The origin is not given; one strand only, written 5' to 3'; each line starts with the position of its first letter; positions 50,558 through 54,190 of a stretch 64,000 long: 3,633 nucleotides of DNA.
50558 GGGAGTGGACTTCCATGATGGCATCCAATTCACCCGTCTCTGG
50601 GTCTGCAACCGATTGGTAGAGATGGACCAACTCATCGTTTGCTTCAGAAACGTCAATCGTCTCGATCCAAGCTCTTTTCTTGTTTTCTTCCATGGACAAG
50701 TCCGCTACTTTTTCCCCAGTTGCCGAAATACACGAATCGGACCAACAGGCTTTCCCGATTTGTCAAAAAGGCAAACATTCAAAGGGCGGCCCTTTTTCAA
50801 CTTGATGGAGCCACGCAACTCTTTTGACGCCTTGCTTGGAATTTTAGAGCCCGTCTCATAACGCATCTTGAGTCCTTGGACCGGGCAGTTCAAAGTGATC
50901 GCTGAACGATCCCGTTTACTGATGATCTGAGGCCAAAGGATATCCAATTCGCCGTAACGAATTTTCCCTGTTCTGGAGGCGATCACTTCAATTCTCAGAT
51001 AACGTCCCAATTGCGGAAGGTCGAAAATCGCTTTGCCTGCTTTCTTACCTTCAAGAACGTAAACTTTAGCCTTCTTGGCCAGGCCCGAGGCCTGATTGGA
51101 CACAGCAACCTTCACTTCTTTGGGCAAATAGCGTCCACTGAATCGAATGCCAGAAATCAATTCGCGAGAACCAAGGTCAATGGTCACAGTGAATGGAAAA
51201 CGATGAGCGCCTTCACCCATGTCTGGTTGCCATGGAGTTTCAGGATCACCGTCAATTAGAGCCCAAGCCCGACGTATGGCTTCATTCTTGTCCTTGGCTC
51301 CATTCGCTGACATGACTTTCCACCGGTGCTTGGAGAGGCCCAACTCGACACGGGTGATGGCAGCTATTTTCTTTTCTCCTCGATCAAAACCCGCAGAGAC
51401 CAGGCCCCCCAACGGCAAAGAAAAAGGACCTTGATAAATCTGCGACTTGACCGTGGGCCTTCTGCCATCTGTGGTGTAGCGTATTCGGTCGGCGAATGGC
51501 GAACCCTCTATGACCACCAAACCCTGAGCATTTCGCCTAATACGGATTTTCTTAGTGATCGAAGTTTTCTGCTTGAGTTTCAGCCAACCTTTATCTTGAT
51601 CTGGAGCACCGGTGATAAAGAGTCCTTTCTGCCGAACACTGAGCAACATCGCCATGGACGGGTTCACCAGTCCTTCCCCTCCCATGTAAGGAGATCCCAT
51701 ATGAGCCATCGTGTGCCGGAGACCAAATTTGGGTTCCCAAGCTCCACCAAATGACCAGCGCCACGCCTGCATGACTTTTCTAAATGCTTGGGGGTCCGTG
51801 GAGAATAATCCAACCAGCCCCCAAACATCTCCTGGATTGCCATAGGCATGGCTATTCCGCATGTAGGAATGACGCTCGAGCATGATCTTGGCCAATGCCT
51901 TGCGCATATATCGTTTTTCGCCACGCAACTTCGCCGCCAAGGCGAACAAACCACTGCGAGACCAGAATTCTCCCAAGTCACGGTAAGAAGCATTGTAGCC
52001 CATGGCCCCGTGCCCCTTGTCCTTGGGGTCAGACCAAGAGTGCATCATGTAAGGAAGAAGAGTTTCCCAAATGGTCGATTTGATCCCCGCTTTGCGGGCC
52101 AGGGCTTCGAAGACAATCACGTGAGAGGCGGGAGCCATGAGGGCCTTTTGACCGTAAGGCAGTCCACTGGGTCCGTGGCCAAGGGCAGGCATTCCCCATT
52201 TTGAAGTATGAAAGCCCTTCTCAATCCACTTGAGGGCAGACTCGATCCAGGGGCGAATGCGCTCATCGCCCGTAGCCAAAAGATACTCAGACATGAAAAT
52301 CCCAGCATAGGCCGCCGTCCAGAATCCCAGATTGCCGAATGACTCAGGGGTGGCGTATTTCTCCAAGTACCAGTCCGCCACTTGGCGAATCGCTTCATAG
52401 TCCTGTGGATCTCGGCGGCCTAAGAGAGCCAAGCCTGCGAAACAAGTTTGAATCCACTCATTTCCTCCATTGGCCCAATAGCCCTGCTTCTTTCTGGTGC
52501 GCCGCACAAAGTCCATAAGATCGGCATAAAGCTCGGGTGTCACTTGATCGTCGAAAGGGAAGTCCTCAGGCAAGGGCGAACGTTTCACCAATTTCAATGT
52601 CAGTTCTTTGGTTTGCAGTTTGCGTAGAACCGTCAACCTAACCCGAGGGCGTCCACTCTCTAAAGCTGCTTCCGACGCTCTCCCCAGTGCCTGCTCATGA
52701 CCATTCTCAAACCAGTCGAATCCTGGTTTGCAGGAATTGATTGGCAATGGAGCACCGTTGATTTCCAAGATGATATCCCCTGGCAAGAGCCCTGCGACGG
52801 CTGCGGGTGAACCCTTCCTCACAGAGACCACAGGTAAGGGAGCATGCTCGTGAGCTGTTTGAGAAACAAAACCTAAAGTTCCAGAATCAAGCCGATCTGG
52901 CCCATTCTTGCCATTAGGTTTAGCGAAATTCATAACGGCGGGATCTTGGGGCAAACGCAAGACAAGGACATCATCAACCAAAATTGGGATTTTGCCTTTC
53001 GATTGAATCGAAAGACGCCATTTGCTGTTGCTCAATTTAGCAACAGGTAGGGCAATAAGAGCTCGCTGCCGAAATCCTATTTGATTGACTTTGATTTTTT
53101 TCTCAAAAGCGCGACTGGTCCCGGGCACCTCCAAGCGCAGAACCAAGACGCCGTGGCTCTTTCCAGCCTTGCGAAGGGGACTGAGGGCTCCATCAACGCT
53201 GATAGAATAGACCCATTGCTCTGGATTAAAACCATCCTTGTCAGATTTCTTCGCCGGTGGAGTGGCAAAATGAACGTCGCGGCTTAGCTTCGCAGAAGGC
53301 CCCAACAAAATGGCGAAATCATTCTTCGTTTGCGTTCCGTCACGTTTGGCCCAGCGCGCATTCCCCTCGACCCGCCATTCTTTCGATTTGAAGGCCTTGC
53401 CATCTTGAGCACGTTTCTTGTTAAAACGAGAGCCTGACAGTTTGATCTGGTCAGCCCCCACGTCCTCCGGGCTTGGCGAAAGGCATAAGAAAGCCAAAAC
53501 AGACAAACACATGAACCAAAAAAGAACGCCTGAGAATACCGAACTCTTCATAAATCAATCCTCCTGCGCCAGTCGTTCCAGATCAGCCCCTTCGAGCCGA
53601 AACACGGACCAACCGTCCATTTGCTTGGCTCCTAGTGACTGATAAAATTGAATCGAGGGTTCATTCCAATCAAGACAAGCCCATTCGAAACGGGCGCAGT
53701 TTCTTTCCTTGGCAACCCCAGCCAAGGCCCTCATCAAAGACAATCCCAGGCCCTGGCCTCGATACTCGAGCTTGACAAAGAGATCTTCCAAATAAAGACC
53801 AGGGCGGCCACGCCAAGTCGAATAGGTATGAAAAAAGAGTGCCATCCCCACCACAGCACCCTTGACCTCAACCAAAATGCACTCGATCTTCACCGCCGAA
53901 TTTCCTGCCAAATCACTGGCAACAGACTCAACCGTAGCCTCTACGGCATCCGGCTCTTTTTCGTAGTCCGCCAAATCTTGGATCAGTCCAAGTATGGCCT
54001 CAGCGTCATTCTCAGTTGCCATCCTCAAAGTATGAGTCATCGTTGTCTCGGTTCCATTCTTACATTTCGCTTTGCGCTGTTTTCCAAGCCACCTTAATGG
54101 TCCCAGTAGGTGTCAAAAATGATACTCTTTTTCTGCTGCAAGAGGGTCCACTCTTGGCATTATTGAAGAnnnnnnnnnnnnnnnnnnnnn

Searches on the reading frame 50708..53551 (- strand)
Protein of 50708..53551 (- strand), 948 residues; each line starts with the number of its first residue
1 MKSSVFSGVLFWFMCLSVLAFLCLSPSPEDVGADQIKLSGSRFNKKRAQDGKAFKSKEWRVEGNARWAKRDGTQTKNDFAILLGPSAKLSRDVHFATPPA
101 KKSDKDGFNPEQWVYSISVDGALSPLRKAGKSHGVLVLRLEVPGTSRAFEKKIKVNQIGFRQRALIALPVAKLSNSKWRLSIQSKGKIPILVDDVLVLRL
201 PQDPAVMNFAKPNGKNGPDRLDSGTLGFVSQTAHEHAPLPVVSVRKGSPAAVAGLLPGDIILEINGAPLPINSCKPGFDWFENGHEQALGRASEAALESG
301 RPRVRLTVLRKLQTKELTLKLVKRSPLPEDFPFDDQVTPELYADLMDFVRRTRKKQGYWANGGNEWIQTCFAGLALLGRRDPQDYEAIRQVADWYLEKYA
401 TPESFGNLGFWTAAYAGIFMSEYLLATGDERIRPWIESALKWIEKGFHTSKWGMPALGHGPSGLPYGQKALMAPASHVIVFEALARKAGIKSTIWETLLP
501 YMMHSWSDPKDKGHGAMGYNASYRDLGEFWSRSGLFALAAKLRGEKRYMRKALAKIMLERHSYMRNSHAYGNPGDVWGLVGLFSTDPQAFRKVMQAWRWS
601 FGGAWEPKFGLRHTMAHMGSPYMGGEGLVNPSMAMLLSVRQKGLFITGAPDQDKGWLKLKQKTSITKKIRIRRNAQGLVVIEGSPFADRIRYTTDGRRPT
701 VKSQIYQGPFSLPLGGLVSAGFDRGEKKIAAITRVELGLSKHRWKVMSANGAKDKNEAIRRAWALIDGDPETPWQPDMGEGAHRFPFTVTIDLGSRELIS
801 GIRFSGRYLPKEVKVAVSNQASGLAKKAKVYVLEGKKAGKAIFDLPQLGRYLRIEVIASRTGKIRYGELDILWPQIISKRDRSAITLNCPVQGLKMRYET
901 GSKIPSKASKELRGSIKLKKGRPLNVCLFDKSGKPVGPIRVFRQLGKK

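Call 22: search_protein_families(library=pfam, proteins=[window:50708-53551:-], max_evalue=0.0001)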
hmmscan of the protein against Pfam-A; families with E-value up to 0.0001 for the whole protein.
window:50708-53551:- (948 aa): 8 families
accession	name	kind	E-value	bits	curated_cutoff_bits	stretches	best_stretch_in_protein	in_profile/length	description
PF19805.5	DUF6288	-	2.3e-23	83.5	26.3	1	241-649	5-402/402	Family of unknown function (DUF6288)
PF17820.7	PDZ_6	-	1.6e-08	34.6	27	1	241-268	2-29/54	PDZ domain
PF13290.12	CHB_HEX_C_1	-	4.8e-08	33.3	22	1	688-713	21-46/67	Chitobiase/beta-hexosaminidase C-terminal domain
PF13287.12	Fn3_assoc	-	1e-07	32.4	23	1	688-713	10-35/59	Fn3 associated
PF13180.12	PDZ_2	-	8.4e-07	29.6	27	1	237-269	12-44/80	PDZ domain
PF00754.31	F5_F8_type_C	-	4.4e-06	27.3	28.2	1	763-859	15-115/127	F5/8 type C domain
PF00595.29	PDZ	-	2.2e-05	25.1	23.2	1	224-269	10-57/81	PDZ domain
PF24607.1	CBM_AftD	-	5.6e-05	23.2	27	0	747-805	4-62/149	Arabinofuranosyltransferase D, third carbohydrate binding module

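Call 24: find_encoding_contigs(protein=window:50708-53551:-, flank=10000, max_places=5)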
Protein window:50708-53551:- (948 aa): 2 contigs read that carry it; 1 place shown.
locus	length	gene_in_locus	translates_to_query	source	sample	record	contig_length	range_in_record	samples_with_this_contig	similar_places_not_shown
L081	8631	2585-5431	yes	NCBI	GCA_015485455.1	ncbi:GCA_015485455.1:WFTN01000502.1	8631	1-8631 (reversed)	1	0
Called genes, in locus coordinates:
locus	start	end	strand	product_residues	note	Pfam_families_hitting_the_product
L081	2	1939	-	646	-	?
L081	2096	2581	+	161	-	PF13302:Acetyltransf_3 (weak), PF00583:Acetyltransf_1, PF13673:Acetyltransf_10 (weak), PF13508:Acetyltransf_7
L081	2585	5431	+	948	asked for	PF00595:PDZ (faint), PF13180:PDZ_2 (faint), PF17820:PDZ_6, PF19805:DUF6288, PF13287:Fn3_assoc (faint), PF13290:CHB_HEX_C_1 (weak), PF00754:F5_F8_type_C (weak)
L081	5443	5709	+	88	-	-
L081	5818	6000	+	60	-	-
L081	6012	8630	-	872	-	?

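Call 25: list_cluster_members(proteins=[window:50708-53551:-, window:50430-50693:-, window:53558-54040:-])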
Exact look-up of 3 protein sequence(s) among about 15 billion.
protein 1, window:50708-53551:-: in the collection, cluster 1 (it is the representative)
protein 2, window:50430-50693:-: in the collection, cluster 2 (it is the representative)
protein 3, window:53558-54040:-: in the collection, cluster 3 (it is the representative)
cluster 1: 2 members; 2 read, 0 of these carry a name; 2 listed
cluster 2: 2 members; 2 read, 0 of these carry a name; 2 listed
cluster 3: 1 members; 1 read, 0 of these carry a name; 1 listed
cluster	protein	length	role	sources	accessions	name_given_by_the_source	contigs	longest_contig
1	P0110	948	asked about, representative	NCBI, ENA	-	-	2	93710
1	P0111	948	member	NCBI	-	-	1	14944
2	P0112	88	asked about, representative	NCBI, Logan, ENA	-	-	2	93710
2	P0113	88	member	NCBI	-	-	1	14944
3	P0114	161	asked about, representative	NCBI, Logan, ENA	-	-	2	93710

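Call 61: find_homologous_proteins(query=window:50708-53551:-, max_evalue=1e-20)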
Query window:50708-53551:- (948 aa): 121 proteins with E <= 1e-20 among 8000 candidates; the best 120 are listed.
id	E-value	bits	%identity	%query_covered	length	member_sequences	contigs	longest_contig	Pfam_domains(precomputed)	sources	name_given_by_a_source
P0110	0.0e+0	2189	100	100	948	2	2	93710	PF19805.6,PF00754.32,PF17820.8,PF00595.30,PF13180.13,PF13287.13,PF13290.14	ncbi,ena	-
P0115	0.0e+0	1311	61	99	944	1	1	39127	PF19805.6,PF00754.32,PF17820.8,PF13180.13,PF13287.13,PF13290.14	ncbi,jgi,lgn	ncbi:MAG: hypothetical protein ACI97A_001333 [Planctomycetota bacterium]|jgi:hypothetical protein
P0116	5.3e-293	993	49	99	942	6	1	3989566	PF19805.6,PF17820.8,PF13180.13,PF13287.13,PF13290.14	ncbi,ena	-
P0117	2.8e-288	977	49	98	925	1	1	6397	PF19805.6,PF17820.8,PF13180.13,PF13287.13,PF13290.14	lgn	-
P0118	9.1e-275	933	46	98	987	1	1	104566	PF19805.6,PF17820.8,PF13180.13,PF13287.13,PF13290.14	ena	-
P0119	7.0e-265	900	48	99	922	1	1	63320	PF19805.6,PF00754.32,PF17820.8,PF00595.30,PF13180.13,PF13287.13,PF13290.14,PF03174.20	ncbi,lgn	-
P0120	1.8e-258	879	50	89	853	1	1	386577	PF19805.6,PF17820.8,PF13287.13,PF13290.14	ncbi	ncbi:MAG: DUF6288 domain-containing protein [Planctomycetota bacterium]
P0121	1.1e-250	853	45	98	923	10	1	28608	PF19805.6,PF17820.8,PF13180.13,PF13287.13,PF13290.14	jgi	jgi:hypothetical protein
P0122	1.5e-234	799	44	99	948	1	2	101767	PF19805.6,PF17820.8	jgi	jgi:uncharacterized protein DUF6288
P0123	1.9e-232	793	53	71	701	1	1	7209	PF19805.6,PF13287.13,PF13290.14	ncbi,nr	ncbi:MAG: chitobiase/beta-hexosaminidase C-terminal domain-containing protein, partial [Planctomycet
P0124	4.7e-207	709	45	80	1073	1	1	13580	PF19805.6,PF00754.32,PF17820.8,PF22633.4,PF13180.13,PF13287.13,PF13290.14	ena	-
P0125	2.8e-189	650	46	68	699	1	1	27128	PF19805.6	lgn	-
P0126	2.8e-169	584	41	81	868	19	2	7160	PF19805.6,PF00754.32,PF17820.8,PF22633.4,PF00595.30,PF13287.13,PF24607.2,PF13290.14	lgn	-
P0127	2.1e-167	577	42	76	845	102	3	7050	PF19805.6,PF00754.32,PF17820.8,PF22633.4,PF00595.30,PF13287.13,PF13290.14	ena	-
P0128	8.7e-167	575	44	70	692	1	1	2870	PF19805.6,PF00754.32,PF17820.8,PF22633.4,PF13180.13,PF13287.13,PF13290.14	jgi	jgi:hypothetical protein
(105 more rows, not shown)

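Call 62: find_encoding_contigs(protein=P0115, flank=6000, max_places=2)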
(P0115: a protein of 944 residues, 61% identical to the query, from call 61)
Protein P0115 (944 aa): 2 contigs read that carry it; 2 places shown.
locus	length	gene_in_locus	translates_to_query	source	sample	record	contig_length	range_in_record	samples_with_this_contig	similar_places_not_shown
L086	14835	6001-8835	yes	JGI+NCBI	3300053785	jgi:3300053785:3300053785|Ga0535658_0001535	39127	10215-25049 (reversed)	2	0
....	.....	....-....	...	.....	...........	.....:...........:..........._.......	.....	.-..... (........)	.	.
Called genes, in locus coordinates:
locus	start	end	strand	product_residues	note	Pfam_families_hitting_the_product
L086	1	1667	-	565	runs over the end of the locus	PF00999:Na_H_Exchanger, PF00359:PTS_EIIA_2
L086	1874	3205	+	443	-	-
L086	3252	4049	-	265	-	PF00588:SpoU_methylase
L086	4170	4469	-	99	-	-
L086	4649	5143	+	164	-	PF08445:FR47 (faint), PF00583:Acetyltransf_1, PF13673:Acetyltransf_10 (weak), PF13508:Acetyltransf_7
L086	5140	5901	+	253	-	PF00106:adh_short, PF08659:KR, PF13561:adh_short_C2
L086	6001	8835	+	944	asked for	PF13180:PDZ_2 (weak), PF19805:DUF6288, PF17820:PDZ_6, PF13287:Fn3_assoc (faint), PF13290:CHB_HEX_C_1 (faint), PF00754:F5_F8_type_C (faint)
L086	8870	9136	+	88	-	-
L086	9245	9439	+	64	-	-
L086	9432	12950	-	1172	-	PF07494:Reg_prop (faint), PF07495:Y_Y_Y, PF00512:HisKA, PF02518:HATPase_c, PF00072:Response_reg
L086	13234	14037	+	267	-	PF02592:Vut_1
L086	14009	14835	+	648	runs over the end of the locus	PF05787:PhoX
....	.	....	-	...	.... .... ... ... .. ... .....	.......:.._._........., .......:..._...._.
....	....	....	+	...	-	-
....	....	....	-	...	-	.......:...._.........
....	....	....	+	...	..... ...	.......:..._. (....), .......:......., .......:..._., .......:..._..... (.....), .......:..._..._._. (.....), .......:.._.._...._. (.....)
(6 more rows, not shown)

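Call 63: find_encoding_contigs(protein=P0116, flank=6000, max_places=2)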
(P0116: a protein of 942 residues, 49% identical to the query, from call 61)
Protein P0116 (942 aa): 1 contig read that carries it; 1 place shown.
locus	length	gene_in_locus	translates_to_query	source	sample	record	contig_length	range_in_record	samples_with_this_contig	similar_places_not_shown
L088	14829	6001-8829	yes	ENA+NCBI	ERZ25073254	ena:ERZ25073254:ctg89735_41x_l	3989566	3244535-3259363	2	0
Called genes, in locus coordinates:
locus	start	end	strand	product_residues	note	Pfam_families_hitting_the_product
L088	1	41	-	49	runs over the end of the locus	-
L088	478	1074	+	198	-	-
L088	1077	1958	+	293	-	PF01869:BcrAD_BadFG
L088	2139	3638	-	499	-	PF00149:Metallophos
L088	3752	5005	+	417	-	-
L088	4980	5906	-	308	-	PF04228:Zn_peptidase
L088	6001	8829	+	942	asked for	PF13180:PDZ_2 (weak), PF17820:PDZ_6 (faint), PF19805:DUF6288, PF13287:Fn3_assoc (faint), PF13290:CHB_HEX_C_1 (weak)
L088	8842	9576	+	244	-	PF02517:Rce1-like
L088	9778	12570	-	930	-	PF00672:HAMP, PF01590:GAF, PF13185:GAF_2, PF13492:GAF_3, PF00989:PAS (weak), PF08448:PAS_4 (weak), PF00211:Guanylate_cyc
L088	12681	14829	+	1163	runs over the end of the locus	PF00884:Sulfatase, PF16347:SGSH_C, PF13646:HEAT_2 (faint)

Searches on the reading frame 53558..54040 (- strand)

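Call 22: search_protein_families(library=pfam, proteins=[window:53558-54040:-], max_evalue=0.0001)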
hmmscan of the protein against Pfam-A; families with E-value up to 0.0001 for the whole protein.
window:53558-54040:- (161 aa): 4 families
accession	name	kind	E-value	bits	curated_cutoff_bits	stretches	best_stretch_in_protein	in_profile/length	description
PF00583.31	Acetyltransf_1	-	9.5e-18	65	20.7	1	53-137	34-115/116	Acetyltransferase (GNAT) family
PF13508.13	Acetyltransf_7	-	7.1e-11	42.8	27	1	54-137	5-81/84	Acetyltransferase (GNAT) domain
PF13302.13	Acetyltransf_3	-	1.5e-06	29.4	25.4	1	4-139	3-138/138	Acetyltransferase (GNAT) domain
PF13673.13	Acetyltransf_10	-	9.6e-06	26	23.6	1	53-139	32-108/128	Acetyltransferase (GNAT) domain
